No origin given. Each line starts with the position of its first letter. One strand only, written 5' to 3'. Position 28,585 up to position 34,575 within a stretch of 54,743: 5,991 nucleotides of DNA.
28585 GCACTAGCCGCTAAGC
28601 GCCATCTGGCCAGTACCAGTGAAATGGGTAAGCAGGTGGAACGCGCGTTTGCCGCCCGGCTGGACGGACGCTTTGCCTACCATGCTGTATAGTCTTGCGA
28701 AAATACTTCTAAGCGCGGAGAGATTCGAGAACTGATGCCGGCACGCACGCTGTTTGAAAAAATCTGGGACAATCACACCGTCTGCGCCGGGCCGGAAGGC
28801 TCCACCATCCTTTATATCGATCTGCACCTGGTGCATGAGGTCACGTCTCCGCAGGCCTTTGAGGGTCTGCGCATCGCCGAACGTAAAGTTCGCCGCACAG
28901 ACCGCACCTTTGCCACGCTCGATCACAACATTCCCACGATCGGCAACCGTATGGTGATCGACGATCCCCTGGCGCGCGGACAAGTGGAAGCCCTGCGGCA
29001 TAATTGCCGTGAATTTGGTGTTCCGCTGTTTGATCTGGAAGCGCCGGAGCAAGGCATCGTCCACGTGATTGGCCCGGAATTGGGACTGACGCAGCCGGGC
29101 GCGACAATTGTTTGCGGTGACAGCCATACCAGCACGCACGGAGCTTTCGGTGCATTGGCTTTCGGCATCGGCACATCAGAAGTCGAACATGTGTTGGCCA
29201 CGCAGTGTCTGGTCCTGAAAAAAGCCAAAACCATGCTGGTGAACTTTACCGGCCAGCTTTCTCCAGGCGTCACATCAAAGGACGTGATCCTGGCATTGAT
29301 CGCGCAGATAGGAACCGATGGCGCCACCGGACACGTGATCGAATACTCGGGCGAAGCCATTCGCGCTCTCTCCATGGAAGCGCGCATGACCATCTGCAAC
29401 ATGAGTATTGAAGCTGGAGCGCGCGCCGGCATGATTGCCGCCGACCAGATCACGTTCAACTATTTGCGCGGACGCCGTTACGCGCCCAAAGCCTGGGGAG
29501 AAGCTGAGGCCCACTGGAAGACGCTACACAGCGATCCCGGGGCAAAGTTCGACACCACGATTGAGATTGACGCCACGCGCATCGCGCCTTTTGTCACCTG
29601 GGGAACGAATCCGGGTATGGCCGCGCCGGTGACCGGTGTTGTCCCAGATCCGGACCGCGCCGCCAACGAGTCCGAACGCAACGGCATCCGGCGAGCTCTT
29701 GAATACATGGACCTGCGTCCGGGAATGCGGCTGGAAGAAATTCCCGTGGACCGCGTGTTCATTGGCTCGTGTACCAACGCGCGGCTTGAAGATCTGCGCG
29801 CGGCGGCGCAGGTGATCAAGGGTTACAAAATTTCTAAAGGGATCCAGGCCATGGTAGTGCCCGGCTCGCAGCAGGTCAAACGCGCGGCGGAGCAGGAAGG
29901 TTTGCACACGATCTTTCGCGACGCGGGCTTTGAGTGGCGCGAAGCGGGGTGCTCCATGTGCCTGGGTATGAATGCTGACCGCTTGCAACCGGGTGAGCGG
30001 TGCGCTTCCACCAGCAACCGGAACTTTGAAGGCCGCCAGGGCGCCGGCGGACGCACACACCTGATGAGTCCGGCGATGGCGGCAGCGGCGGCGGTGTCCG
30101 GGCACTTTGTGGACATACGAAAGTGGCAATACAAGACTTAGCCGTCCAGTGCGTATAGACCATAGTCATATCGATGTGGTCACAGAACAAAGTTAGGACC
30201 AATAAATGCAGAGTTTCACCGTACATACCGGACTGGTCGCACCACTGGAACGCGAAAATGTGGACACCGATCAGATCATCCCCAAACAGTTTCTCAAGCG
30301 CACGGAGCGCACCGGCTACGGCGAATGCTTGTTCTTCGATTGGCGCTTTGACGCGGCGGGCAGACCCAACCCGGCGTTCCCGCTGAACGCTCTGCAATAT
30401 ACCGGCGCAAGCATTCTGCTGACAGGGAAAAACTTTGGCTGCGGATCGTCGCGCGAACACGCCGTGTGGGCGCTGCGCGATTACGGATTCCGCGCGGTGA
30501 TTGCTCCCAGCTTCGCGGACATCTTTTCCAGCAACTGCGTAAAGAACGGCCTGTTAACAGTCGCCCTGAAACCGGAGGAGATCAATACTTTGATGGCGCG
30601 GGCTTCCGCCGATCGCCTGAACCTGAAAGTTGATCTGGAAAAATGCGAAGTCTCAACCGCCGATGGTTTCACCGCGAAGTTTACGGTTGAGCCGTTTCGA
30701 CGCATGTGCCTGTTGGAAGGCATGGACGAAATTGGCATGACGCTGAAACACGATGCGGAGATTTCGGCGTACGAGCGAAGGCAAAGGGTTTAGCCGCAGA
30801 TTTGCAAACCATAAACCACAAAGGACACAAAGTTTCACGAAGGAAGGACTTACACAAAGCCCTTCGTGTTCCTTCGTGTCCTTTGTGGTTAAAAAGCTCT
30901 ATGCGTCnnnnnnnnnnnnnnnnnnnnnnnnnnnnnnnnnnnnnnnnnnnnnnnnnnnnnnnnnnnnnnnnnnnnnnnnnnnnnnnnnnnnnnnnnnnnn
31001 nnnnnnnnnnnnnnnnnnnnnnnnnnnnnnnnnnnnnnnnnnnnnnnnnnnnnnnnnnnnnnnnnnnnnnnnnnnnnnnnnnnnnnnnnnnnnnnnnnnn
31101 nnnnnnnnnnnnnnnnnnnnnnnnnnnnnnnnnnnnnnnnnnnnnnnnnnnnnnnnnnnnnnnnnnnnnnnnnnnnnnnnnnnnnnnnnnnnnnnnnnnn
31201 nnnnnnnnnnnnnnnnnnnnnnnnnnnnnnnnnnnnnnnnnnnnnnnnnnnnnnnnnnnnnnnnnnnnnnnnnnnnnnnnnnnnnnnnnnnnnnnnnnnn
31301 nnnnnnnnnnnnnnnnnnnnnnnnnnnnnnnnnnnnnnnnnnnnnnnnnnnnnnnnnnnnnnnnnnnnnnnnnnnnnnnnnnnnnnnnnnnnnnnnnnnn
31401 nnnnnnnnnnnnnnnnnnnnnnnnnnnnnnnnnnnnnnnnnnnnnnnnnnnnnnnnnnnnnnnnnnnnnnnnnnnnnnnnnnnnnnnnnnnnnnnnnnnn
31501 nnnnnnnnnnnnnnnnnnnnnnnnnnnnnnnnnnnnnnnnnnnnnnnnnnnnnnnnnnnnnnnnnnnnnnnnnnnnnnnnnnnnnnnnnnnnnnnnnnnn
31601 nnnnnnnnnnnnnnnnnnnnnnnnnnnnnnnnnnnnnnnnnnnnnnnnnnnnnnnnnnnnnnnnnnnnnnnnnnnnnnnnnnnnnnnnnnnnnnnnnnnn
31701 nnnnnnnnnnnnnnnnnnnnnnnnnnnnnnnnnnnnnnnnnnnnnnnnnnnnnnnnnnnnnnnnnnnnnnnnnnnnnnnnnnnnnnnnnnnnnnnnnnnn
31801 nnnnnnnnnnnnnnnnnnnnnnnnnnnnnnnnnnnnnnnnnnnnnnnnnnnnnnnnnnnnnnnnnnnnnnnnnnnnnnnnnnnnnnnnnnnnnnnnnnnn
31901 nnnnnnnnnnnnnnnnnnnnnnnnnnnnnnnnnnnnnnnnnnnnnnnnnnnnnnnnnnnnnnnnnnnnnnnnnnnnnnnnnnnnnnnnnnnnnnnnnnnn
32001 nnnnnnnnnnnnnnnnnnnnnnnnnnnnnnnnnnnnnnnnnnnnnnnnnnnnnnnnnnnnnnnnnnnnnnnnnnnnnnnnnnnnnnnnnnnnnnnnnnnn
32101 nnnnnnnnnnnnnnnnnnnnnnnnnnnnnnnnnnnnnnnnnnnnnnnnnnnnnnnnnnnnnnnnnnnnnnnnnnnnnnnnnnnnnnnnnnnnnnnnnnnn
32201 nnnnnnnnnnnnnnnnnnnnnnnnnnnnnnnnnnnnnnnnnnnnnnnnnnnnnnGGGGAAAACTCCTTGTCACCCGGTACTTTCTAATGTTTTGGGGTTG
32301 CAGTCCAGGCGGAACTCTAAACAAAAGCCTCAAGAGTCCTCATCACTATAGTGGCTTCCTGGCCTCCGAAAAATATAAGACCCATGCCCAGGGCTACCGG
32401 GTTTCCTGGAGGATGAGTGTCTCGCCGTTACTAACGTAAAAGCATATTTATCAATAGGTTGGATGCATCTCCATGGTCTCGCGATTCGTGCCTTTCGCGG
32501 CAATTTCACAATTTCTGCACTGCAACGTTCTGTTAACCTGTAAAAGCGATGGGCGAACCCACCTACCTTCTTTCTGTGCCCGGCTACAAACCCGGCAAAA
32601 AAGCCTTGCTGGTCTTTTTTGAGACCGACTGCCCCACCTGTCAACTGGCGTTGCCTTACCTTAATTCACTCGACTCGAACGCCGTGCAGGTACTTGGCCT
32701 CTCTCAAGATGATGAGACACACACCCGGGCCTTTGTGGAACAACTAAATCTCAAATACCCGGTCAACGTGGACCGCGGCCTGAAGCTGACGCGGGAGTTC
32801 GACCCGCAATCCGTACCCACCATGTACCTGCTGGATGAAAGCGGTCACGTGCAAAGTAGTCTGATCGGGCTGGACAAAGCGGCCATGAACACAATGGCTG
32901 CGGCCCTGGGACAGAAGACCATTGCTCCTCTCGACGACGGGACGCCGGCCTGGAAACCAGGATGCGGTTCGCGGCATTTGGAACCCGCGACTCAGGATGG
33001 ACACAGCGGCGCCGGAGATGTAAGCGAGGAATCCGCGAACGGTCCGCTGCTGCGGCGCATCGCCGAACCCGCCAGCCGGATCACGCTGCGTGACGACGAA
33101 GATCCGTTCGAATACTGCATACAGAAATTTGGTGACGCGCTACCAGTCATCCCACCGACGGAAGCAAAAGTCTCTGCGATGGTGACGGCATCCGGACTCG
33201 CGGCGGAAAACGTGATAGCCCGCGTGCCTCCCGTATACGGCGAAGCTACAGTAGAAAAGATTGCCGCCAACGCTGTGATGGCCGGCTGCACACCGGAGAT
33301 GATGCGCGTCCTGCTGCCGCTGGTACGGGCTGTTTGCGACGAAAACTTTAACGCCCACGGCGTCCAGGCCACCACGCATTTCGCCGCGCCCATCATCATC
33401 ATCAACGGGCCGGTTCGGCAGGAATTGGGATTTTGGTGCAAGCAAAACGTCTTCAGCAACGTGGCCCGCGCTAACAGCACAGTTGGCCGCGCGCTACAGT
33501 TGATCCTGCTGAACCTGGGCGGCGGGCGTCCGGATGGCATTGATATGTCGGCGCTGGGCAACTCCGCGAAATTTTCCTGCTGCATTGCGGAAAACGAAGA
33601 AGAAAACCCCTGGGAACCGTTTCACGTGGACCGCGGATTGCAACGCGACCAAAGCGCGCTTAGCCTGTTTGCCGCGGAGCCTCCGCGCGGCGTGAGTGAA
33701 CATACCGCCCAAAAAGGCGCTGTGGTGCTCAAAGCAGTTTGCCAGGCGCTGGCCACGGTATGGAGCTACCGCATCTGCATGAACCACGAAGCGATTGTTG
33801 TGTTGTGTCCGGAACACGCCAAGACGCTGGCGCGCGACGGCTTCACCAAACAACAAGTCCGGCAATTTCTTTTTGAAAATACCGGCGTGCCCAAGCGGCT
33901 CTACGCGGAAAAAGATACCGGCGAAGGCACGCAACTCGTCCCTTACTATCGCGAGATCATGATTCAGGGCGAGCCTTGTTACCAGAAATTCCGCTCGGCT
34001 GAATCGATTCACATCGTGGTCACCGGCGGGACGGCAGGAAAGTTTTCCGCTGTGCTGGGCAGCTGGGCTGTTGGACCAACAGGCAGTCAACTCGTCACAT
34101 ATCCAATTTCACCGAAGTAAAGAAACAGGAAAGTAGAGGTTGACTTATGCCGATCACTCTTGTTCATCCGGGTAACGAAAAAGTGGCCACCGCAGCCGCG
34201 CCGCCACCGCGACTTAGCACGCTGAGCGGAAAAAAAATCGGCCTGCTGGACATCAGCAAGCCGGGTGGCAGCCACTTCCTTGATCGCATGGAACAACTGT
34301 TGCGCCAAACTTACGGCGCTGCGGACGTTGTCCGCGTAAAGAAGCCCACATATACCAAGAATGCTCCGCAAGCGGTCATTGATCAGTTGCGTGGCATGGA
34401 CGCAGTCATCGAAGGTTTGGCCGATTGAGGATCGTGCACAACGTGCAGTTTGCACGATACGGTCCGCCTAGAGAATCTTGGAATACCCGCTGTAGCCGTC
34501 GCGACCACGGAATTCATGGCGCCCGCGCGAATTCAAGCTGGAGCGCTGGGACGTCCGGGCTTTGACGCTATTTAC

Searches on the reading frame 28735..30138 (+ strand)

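Call 48: search_protein_families(library=pfam, proteins=[window:28735-30138:+], max_evalue=0.00001)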
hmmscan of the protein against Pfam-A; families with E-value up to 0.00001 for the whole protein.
window:28735-30138:+ (468 aa): 1 family
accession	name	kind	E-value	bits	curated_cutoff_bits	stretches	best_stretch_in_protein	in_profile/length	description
PF00330.25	Aconitase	-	7.3e-181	602.6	28.7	1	8-456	1-463/463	Aconitase family (aconitate hydratase)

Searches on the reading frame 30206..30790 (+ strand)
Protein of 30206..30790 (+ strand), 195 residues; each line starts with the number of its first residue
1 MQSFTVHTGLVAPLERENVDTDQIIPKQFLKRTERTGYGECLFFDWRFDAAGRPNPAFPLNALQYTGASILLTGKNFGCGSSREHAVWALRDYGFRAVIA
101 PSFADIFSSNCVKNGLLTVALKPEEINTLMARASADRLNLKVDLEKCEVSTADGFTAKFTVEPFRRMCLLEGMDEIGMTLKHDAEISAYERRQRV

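Call 48: search_protein_families(library=pfam, proteins=[window:30206-30790:+], max_evalue=0.00001)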
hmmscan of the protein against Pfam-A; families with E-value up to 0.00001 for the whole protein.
window:30206-30790:+ (195 aa): 1 family
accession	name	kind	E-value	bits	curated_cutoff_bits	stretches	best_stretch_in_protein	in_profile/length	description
PF00694.25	Aconitase_C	-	2.4e-36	125.4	22.8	1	1-123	1-130/131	Aconitase C-terminal domain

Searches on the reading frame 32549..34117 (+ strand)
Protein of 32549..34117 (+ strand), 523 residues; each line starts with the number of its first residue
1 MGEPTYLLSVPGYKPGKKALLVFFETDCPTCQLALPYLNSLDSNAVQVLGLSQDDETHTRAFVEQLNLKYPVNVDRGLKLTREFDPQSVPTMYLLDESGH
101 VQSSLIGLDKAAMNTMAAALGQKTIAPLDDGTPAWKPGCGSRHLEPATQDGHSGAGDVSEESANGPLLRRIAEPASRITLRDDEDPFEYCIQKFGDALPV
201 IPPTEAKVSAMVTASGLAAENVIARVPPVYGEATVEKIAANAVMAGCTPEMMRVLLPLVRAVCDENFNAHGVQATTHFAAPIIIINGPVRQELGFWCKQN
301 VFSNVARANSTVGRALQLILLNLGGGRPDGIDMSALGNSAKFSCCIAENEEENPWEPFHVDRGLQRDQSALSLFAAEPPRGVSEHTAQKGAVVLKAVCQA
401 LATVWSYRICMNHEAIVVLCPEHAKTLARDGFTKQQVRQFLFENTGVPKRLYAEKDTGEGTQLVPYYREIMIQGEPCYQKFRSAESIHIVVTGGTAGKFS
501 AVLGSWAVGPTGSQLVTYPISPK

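Call 9: search_protein_families(library=ncbifam, proteins=[window:32549-34117:+])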
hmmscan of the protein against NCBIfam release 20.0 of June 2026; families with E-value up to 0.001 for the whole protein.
window:32549-34117:+ (523 aa): 5 families
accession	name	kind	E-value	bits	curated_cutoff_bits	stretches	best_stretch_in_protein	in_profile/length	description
NF002854.0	PRK03147.1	subfamily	2.7e-12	46.9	170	1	16-108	62-159/176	thiol-disulfide oxidoreductase ResA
NF041202.1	StoA_CxxC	exception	2.1e-09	37.5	210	1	15-107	51-150/163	endospore biogenesis thiol-disulfide oxidoreductase StoA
NF011941.0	PRK15412.1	equivalog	2.4e-05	24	359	1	15-101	67-155/185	thiol:disulfide interchange protein DsbE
TIGR00385.1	dsbE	subfamily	3.7e-05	23.4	123.15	1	15-107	62-156/173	DsbE family thiol:disulfide interchange protein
TIGR02661.1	MauD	equivalog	0.00054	19.5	188.6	0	15-103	73-161/189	methylamine dehydrogenase accessory protein MauD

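Call 10: search_protein_families(library=pfam, proteins=[window:32549-34117:+])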
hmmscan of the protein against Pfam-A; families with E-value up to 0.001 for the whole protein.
window:32549-34117:+ (523 aa): 4 families
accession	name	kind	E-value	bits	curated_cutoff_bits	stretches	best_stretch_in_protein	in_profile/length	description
PF08534.16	Redoxin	-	4.7e-12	46.4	26.6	1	15-104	27-131/148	Redoxin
PF00578.27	AhpC-TSA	-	1.6e-11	44.6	26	1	15-103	24-123/124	AhpC/TSA family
PF13905.12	Thioredoxin_8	-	1.7e-06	28.7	27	1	16-101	1-94/94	Thioredoxin-like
PF13098.12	Thioredoxin_2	-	0.00013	22.7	27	1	16-107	5-93/104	Thioredoxin-like domain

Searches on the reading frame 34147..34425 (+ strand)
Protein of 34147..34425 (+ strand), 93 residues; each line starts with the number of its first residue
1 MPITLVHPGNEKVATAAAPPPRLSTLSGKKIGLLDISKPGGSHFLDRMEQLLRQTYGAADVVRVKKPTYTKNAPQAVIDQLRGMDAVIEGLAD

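Call 9: search_protein_families(library=ncbifam, proteins=[window:34147-34425:+])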
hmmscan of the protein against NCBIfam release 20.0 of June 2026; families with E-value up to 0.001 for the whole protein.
window:34147-34425:+ (93 aa): 1 family
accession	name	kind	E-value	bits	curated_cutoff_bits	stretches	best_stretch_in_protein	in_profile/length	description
NF041046.1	UGSC_fam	equivalog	4e-12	46.4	125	1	28-93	2-68/147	UGSC family (seleno)protein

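Call 10: search_protein_families(library=pfam, proteins=[window:34147-34425:+])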
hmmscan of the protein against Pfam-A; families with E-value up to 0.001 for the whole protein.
window:34147-34425:+ (93 aa): 1 family
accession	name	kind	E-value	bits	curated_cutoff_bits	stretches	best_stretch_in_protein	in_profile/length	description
PF24696.1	UGSC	-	4.2e-14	53.5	25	1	5-93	2-92/172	UGSC family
